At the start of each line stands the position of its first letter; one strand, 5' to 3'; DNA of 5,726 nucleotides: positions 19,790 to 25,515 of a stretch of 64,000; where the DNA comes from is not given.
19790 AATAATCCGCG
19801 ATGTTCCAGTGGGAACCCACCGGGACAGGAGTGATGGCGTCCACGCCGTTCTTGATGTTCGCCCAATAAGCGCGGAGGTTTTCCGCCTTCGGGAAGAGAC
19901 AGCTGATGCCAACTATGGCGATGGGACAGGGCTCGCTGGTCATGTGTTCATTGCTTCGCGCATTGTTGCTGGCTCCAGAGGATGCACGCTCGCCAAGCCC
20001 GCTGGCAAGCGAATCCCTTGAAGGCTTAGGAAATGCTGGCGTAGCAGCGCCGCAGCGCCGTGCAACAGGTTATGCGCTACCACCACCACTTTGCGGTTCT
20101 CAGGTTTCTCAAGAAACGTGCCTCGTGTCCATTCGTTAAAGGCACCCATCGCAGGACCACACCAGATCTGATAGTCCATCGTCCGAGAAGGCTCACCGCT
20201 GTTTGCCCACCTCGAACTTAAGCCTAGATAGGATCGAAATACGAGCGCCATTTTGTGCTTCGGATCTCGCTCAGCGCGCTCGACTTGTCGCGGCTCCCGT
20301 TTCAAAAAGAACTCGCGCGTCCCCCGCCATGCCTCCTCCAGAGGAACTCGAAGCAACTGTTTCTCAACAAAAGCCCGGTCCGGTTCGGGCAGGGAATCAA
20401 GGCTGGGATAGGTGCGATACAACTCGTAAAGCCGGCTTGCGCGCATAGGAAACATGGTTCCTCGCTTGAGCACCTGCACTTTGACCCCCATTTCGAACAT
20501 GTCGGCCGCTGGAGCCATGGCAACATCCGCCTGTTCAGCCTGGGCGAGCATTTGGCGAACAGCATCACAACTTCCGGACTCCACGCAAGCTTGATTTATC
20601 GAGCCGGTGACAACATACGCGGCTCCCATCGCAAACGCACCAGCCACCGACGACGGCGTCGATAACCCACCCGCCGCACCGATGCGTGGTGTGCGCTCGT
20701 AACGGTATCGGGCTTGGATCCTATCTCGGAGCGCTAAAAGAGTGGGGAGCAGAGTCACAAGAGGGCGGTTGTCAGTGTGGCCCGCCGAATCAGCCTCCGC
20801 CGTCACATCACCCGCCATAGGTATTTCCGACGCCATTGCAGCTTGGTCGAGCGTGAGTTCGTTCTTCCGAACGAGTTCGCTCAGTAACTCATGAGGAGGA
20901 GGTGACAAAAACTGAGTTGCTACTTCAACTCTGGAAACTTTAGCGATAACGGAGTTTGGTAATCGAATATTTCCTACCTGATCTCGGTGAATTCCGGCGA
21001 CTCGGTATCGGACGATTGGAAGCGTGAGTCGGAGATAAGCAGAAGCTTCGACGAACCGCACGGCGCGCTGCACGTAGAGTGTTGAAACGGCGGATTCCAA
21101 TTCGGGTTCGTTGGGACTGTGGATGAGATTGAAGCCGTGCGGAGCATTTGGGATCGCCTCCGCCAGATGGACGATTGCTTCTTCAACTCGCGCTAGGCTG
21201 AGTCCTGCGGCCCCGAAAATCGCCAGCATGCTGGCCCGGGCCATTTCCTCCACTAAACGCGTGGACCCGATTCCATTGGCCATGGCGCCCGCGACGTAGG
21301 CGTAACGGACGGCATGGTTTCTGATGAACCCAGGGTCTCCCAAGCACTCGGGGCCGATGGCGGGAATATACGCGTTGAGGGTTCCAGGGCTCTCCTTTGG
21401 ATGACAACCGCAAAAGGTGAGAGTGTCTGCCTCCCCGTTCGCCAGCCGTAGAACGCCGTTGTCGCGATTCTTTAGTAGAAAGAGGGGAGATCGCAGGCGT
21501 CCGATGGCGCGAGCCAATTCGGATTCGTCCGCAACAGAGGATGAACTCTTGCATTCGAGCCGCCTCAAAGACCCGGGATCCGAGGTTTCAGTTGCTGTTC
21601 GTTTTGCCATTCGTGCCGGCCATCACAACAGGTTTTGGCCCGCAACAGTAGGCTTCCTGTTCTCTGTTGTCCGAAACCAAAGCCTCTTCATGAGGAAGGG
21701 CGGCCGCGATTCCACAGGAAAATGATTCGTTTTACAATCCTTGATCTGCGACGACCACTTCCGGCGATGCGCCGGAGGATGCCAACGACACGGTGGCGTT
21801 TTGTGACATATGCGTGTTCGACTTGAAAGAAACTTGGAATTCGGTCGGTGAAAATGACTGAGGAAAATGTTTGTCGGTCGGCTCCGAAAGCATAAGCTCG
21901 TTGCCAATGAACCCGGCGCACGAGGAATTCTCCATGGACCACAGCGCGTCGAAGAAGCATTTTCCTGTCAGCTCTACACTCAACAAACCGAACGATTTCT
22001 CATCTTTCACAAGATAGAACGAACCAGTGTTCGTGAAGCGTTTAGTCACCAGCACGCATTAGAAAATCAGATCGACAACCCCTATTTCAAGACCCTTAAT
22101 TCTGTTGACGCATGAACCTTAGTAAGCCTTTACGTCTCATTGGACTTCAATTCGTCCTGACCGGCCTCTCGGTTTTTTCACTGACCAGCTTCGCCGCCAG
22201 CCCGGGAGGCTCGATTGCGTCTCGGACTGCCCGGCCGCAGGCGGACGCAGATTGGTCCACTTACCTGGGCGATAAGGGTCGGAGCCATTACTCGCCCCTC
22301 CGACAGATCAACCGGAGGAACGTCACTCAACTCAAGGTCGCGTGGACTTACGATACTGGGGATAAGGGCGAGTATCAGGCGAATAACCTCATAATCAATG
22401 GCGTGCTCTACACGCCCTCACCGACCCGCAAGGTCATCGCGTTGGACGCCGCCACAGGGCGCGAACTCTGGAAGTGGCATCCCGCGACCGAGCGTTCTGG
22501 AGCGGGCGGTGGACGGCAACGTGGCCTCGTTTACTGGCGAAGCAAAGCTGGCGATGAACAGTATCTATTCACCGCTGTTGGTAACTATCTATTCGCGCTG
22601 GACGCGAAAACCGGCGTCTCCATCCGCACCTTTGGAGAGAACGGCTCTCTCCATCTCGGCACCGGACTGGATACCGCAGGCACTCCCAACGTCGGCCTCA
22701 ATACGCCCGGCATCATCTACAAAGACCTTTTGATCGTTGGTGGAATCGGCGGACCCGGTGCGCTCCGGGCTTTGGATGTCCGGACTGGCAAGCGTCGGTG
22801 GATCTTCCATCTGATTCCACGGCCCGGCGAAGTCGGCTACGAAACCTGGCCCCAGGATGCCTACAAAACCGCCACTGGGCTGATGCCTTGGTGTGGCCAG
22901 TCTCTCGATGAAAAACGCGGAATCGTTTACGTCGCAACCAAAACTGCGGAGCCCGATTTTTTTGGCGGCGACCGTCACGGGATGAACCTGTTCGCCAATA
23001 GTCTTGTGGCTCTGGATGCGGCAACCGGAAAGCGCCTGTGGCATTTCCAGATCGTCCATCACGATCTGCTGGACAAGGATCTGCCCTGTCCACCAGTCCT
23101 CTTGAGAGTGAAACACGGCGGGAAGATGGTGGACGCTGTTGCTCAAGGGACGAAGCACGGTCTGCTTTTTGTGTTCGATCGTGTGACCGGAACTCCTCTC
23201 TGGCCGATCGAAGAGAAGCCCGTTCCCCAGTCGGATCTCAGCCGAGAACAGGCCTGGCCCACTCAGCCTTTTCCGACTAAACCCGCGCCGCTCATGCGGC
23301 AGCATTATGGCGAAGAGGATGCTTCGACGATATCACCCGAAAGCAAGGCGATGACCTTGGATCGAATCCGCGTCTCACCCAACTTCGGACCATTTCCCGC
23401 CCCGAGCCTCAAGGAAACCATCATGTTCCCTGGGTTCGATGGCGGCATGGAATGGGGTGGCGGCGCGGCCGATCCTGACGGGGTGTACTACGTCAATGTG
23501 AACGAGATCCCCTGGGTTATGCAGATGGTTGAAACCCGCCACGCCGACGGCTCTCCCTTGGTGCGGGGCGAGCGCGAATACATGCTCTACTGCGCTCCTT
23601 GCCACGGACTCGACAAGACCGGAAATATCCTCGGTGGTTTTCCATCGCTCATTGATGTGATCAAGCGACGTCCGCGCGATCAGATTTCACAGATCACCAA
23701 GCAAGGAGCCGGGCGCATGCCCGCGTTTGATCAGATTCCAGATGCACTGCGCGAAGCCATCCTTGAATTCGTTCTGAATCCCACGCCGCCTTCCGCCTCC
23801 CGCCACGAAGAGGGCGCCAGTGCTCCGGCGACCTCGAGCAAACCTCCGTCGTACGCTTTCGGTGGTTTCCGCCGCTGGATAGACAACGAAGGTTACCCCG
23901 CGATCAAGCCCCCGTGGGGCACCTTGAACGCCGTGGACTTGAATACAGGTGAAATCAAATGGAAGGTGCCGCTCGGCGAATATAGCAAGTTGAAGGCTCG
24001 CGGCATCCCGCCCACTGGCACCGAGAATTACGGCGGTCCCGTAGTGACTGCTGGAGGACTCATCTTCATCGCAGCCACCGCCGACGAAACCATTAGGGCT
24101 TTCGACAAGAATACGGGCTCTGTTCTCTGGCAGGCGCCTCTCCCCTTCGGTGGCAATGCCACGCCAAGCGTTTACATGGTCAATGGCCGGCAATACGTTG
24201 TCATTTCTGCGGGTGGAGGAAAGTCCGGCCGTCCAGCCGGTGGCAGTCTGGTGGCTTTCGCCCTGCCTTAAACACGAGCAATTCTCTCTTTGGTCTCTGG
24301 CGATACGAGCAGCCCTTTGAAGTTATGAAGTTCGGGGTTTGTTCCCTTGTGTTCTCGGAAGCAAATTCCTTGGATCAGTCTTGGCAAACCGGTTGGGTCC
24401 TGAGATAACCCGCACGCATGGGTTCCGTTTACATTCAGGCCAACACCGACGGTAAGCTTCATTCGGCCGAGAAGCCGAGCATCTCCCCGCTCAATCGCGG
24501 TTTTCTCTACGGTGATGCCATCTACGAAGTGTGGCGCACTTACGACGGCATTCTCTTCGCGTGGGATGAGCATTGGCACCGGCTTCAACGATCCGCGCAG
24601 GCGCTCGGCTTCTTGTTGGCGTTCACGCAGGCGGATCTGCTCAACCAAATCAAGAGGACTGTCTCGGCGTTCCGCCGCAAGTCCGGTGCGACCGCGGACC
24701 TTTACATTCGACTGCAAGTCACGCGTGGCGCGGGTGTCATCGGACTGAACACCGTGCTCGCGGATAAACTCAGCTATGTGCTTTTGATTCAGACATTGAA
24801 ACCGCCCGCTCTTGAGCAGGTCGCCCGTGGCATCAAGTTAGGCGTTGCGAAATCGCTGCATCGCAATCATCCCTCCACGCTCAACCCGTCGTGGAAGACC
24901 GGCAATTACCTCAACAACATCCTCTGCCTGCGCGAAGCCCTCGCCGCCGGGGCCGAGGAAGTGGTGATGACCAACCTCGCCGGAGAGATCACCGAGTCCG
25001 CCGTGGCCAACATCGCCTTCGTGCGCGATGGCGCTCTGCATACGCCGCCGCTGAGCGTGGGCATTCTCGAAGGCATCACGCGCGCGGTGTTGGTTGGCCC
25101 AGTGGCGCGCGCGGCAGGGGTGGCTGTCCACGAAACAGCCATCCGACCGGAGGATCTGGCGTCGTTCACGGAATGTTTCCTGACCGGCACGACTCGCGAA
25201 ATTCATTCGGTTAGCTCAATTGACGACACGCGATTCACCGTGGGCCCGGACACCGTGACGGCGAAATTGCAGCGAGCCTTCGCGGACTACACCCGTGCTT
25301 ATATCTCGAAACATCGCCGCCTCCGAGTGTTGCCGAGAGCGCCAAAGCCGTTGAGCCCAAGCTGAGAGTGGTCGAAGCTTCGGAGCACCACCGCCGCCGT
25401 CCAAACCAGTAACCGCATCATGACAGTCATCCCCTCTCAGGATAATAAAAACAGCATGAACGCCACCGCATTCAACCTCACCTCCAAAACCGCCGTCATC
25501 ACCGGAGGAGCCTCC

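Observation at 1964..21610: PUFA-synthase genes (pfaD-pfaA-pfaC) fused head-to-tail with a complete oleABCD olefin pathway in one 19.6-kb operon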

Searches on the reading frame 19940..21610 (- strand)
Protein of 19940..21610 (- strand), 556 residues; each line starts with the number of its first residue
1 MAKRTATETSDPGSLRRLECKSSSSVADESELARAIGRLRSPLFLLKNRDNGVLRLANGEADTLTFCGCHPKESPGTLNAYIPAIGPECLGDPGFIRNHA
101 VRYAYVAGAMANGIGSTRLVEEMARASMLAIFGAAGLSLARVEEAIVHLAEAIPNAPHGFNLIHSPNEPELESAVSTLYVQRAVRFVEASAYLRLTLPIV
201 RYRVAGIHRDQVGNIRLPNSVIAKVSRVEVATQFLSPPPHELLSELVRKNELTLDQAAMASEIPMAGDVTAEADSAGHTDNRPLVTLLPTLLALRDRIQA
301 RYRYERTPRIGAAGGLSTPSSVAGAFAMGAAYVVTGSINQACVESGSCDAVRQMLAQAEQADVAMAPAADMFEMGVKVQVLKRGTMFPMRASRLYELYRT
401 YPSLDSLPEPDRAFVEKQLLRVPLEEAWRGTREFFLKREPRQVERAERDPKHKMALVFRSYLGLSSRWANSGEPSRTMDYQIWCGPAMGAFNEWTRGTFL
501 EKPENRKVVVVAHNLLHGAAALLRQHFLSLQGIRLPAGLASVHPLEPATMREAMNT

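Call 3: search_protein_families(library=pfam, proteins=[window:19940-21610:-])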
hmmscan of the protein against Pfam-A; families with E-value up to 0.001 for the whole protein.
window:19940-21610:- (556 aa): 2 families
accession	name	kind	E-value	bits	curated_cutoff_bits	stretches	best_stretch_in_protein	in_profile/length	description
PF21607.2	FabD_helical_ins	-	1.4e-31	108.9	27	1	401-480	1-80/80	[Acyl-carrier-protein] S-malonyltransferase, inserted helical domain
PF03060.21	NMO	-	8e-06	25.9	28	1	106-371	14-258/331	Nitronate monooxygenase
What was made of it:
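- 19940..21610 (-): pfaD: trans-acting enoyl reductase of the Pfa synthase (556 aa). Pfam also reports NMO and the FabD helical insert (call 3).
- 13620..19943 (-): pfaA-like megasynthase (2107 aa): KS (18711-19925), AT (17322-18224), ACP1 (16344-16544), ACP2 (16056-16256), KR (14664-15323), PS-type DH (13680-14489). Pfam domains come from call 3.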

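Call 4: search_protein_families(library=ncbifam, proteins=[window:19940-21610:-])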
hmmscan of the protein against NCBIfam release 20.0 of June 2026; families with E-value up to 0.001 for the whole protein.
window:19940-21610:- (556 aa): 1 family
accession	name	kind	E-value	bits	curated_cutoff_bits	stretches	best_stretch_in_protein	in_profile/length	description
TIGR02814.1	pfaD_fam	subfamily_domain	2.1e-188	626.6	449.25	1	87-526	3-444/444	PfaD family polyunsaturated fatty acid/polyketide biosynthesis protein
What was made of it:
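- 19940..21610 (-): TIGR02814 pfaD_fam at 626.6 bits, above the cutoff of 449 (call 4).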

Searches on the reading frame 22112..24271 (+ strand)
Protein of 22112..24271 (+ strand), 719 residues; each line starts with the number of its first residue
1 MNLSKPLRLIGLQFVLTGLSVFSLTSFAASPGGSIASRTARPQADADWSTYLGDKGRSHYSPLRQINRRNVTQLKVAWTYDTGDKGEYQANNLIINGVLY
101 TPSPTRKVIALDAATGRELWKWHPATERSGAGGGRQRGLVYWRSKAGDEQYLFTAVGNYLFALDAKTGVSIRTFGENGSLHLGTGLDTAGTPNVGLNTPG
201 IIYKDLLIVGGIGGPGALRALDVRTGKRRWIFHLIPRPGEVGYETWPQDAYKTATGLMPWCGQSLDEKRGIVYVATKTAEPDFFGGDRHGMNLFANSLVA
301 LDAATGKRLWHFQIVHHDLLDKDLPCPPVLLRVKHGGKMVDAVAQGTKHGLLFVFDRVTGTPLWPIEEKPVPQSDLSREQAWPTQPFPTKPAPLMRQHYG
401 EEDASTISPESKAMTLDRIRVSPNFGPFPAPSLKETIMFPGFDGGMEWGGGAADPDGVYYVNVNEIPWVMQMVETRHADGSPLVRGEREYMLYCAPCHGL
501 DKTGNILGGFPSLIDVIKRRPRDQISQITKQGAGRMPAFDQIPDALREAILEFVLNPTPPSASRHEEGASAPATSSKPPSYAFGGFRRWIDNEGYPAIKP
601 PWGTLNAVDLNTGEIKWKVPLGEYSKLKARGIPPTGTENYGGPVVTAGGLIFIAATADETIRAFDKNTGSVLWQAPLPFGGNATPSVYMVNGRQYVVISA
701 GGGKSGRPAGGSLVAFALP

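Call 18: search_protein_families(library=pfam, proteins=[window:22112-24271:+], max_evalue=0.01)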
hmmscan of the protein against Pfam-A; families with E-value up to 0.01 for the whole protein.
window:22112-24271:+ (719 aa): 5 families
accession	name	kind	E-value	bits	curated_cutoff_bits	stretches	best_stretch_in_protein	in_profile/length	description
PF01011.28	PQQ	-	1e-180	602.8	26.7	2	48-479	1-451/595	Glucose/ethanol/alcohol dehydrogenase, beta-propeller domain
PF13360.13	PQQ_2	-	5.6e-22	79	27.6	2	603-698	3-80/233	Outer membrane protein assembly factor BamB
PF13442.11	Cytochrome_CBB3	-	2.5e-09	37.8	27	1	485-554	5-68/68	Cytochrome C oxidase, cbb3-type, subunit III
PF13570.13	Beta-prop_ACSF4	-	0.00046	20.1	133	0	603-698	155-231/329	Beta-alanine-activating enzyme, beta-propeller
PF23727.1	Beta-prop_FAM234A_B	-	0.0016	17.5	26.4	0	658-684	99-125/467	FAM234A/B beta-propeller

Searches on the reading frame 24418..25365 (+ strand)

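Call 18: search_protein_families(library=pfam, proteins=[window:24418-25365:+], max_evalue=0.01)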
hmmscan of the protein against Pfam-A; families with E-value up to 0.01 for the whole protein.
window:24418-25365:+ (315 aa): 1 family
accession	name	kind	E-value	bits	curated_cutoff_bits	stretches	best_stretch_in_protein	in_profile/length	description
PF01063.24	Aminotran_4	-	4.1e-52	177.7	28.5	1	35-268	2-223/223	Amino-transferase class IV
